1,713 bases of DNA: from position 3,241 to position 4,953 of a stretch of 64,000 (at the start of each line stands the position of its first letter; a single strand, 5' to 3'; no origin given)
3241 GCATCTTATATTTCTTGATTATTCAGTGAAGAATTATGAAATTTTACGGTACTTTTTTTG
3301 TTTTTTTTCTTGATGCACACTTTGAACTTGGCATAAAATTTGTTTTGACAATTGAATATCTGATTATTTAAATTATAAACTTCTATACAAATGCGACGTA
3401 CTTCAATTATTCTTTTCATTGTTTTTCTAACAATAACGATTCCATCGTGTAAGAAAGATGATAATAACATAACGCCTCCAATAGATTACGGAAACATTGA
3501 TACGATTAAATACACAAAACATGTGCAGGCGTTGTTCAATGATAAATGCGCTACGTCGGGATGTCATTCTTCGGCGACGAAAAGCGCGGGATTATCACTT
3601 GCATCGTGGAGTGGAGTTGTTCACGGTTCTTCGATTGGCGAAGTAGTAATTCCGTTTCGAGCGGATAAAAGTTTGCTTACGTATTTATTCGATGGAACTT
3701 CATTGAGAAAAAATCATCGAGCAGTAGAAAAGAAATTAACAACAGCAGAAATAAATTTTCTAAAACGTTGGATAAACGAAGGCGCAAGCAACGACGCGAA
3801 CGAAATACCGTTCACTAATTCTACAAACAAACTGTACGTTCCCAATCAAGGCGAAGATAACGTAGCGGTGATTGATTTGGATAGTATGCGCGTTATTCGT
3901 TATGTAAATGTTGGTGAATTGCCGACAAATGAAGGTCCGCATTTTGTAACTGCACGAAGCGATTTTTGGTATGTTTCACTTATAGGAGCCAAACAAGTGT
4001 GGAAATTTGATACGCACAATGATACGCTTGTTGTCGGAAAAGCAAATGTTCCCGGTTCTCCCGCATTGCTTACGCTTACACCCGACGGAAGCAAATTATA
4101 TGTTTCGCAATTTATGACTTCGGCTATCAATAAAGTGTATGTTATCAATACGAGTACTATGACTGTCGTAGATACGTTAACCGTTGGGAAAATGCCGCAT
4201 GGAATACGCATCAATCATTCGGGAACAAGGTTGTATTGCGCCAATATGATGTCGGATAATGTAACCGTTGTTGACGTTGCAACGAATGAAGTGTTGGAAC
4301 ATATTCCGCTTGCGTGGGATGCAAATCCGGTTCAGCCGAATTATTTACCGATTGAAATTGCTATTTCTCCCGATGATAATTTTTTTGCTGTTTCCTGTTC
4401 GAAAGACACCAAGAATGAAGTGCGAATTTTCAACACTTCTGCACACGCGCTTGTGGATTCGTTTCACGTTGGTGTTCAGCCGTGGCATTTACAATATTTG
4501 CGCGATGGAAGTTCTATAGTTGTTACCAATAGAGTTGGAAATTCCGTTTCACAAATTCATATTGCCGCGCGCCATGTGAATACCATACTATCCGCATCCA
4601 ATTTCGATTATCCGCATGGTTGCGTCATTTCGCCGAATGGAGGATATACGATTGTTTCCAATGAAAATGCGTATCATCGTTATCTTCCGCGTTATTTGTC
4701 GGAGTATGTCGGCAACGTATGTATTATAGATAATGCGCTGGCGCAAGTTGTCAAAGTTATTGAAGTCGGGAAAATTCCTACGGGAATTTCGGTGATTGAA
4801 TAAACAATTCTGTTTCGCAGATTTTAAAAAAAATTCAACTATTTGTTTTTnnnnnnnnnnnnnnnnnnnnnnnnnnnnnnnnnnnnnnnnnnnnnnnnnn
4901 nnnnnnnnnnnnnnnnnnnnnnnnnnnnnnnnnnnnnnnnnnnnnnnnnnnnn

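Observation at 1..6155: Same-strand cluster of three multihaem cytochromes, a cytochrome-domain β-propeller lipoprotein and a β-barrel-like ORF: candidate cell-envelope electron conduit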

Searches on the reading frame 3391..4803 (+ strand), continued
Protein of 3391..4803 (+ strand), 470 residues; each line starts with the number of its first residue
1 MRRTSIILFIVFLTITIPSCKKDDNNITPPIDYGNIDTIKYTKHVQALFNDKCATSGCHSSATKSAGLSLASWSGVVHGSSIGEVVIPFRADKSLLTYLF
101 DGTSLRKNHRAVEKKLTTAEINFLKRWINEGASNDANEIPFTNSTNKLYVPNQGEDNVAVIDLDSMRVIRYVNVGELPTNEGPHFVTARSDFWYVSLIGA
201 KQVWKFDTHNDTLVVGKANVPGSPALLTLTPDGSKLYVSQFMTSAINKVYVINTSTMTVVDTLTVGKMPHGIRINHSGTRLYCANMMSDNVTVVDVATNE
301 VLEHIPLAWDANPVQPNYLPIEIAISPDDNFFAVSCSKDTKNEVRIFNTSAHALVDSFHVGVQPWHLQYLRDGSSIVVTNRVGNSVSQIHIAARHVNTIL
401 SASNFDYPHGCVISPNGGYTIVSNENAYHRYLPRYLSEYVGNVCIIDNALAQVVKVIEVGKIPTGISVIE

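Call 58: predict_structure(alignment_id=A2)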
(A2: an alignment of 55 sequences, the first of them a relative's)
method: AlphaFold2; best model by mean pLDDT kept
length: 470 residues; sequences in the alignment: 55
mean_pLDDT: 91.0   pTM: 0.88
mean pLDDT of the five models: 91.0, 90.6, 90.6, 90.5, 89.7
residues with pLDDT >= 90: 347; 70-90: 103; 50-70: 15; < 50: 5
segments of 3 or more residues with pLDDT < 50: 22-24
pLDDT, mean of each block of 10 residues (from residue 1): 84 70 60 94 95 77 81 87 79 91 86 88 96 96 94 96 93 92 95 96 95 88 95 96 88 97 96 97 96 98 91 82 98 91 95 95 96 96 96 87 92 95 96 90 95 93 93
secondary structure, 60 per line:
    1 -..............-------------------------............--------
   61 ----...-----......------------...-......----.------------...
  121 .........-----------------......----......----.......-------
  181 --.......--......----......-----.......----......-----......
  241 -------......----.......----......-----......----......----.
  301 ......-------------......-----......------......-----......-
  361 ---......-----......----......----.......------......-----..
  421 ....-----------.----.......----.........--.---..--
elements in order: H2-15 H41-52 H73-78 H95-100 H118-129 E147-152 E157-162 E167-173 E183-189 E192-197 E202-207 E213-219 E224-229 E235-240 E248-253 E258-264 E269-274 E280-285 E290-295 E300-306 E320-325 E331-336 E343-348 E354-359 E364-369 E375-380 E385-390 E395-401 E408-413 E419-424 E441-447 E452-460

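Call 77: search_solved_structures(query=A2, max_evalue=0.001)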
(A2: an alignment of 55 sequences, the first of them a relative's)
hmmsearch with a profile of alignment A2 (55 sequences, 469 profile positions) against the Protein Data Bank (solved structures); distinct sequences matched with E-value up to 0.001: 35.
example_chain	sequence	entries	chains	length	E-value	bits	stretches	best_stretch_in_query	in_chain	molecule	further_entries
1l0q_A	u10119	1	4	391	8.1e-59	202.4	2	226-399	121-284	Surface layer protein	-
5c2v_B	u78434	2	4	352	5.5e-29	104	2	319-391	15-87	HYDRAZINE SYNTHASE BETA SUBUNIT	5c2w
3bws_A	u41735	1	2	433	9.6e-19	70.3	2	340-468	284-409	protein Lp49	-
3vgz_A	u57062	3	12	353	1.5e-18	69.6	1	235-426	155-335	Uncharacterized protein YncE | PQQ-dependent catabolism-associated beta-propeller protein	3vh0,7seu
3u4y_A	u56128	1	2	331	1.7e-12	49.6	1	314-430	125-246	uncharacterized protein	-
1ri6_A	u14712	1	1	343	8.1e-12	47.4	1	279-421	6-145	putative isomerase ybhE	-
2ymu_A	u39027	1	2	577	4.4e-11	45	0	321-419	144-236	WD-40 REPEAT PROTEIN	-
6nau_A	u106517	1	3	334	5.8e-11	44.6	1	278-422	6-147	6-phosphogluconolactonase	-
3fgb_A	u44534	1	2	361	2.9e-10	42.3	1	220-424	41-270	uncharacterized protein Q89ZH8_BACTN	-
3scy_A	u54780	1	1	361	1.5e-09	40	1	275-426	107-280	Hypothetical bacterial 6-phosphogluconolactonase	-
4qrj_A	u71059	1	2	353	1.9e-09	39.6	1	220-425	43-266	putative 6-phosphogluconolactonase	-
3hfq_A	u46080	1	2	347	5.7e-09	38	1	204-428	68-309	uncharacterized protein lp_2219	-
6igb_A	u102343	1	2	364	9.4e-09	37.3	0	245-356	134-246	Periplasmic gluconolactonase, PpgL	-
6tv2_A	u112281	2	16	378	2.1e-07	32.9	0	331-427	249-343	Protein NirF | Protein NirF,Protein NirF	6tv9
8puj_A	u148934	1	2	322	2.3e-07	32.7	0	146-358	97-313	YncE family protein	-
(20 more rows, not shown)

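Call 83: find_encoding_contigs(protein=P0135, flank=10000, max_places=1)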
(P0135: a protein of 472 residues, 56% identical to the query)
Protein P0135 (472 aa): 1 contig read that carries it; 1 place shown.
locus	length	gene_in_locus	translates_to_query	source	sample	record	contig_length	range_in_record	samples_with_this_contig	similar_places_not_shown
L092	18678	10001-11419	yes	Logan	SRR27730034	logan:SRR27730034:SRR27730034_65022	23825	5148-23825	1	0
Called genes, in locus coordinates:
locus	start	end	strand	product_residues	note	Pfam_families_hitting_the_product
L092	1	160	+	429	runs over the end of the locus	-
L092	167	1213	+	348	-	PF02085:Cytochrom_CIII (faint), PF05495:zf-CHY (faint), PF14522:Cytochrome_C7 (weak), PF14537:Cytochrom_c3_2 (faint), PF14522:Cytochrome_C7 (weak)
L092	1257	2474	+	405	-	PF22113:Mtrc-MtrF_II-IV_dom (weak), PF09699:Paired_CXXCH_1 (faint)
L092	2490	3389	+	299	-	PF14522:Cytochrome_C7 (faint), PF14537:Cytochrom_c3_2 (faint)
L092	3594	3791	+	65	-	-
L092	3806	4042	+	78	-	-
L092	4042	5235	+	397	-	PF01855:POR_N, PF17147:PFOR_II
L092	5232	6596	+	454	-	PF02775:TPP_enzyme_C, PF01558:POR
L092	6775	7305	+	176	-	PF01814:Hemerythrin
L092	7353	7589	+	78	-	PF13370:Fer4_13, PF13459:Fer4_15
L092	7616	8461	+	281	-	PF00175:NAD_binding_1, PF10418:DHODB_Fe-S_bind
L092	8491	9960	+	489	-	PF14691:Fer4_20, PF00890:FAD_binding_2 (weak), PF01266:DAO (weak), PF03486:HI0933_like (faint), PF07992:Pyr_redox_2, PF13450:NAD_binding_8, PF13738:Pyr_redox_3 (faint), PF00070:Pyr_redox (weak)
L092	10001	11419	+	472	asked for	PF10282:Lactonase (faint), PF21783:YNCE (faint), PF25168:Beta-prop_WDR36-Utp21_2nd (faint), PF25174:Beta-prop_THOC3 (faint), PF22494:choice_anch_I (faint)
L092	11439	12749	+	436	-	PF13435:Cytochrome_C554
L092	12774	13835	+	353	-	PF00871:Acetate_kinase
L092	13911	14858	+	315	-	PF01515:PTA_PTB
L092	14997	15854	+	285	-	-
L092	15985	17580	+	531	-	PF24316:Tli3 (faint), PF02012:BNR (faint), PF21471:Reelin_subrepeat-B (faint), PF13088:BNR_2 (weak), PF18962:Por_Secre_tail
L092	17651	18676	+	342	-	?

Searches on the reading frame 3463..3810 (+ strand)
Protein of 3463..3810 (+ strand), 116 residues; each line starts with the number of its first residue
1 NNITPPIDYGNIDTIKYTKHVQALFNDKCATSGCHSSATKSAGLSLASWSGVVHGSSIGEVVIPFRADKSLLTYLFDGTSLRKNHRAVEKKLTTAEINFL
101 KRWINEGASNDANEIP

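Call 80: search_solved_structures(query=A4, max_evalue=1, show_alignments=3)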
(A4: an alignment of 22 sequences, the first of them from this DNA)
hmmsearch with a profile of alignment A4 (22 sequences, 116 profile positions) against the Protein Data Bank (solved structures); distinct sequences matched with E-value up to 1: 4.
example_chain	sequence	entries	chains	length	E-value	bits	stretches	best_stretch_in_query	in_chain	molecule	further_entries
5c2v_A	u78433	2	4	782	0.0043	20.2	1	8-53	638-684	HYDRAZINE SYNTHASE ALPHA SUBUNIT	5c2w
4rlr_A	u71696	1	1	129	0.2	14.8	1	14-38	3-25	Cytochrome c, 1 heme-binding site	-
7y4l_WA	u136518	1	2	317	0.38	13.9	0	98-111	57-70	CaRSPs2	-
7ezx_D5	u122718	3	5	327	0.41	13.8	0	98-111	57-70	CaRSPs2 | CaRSP2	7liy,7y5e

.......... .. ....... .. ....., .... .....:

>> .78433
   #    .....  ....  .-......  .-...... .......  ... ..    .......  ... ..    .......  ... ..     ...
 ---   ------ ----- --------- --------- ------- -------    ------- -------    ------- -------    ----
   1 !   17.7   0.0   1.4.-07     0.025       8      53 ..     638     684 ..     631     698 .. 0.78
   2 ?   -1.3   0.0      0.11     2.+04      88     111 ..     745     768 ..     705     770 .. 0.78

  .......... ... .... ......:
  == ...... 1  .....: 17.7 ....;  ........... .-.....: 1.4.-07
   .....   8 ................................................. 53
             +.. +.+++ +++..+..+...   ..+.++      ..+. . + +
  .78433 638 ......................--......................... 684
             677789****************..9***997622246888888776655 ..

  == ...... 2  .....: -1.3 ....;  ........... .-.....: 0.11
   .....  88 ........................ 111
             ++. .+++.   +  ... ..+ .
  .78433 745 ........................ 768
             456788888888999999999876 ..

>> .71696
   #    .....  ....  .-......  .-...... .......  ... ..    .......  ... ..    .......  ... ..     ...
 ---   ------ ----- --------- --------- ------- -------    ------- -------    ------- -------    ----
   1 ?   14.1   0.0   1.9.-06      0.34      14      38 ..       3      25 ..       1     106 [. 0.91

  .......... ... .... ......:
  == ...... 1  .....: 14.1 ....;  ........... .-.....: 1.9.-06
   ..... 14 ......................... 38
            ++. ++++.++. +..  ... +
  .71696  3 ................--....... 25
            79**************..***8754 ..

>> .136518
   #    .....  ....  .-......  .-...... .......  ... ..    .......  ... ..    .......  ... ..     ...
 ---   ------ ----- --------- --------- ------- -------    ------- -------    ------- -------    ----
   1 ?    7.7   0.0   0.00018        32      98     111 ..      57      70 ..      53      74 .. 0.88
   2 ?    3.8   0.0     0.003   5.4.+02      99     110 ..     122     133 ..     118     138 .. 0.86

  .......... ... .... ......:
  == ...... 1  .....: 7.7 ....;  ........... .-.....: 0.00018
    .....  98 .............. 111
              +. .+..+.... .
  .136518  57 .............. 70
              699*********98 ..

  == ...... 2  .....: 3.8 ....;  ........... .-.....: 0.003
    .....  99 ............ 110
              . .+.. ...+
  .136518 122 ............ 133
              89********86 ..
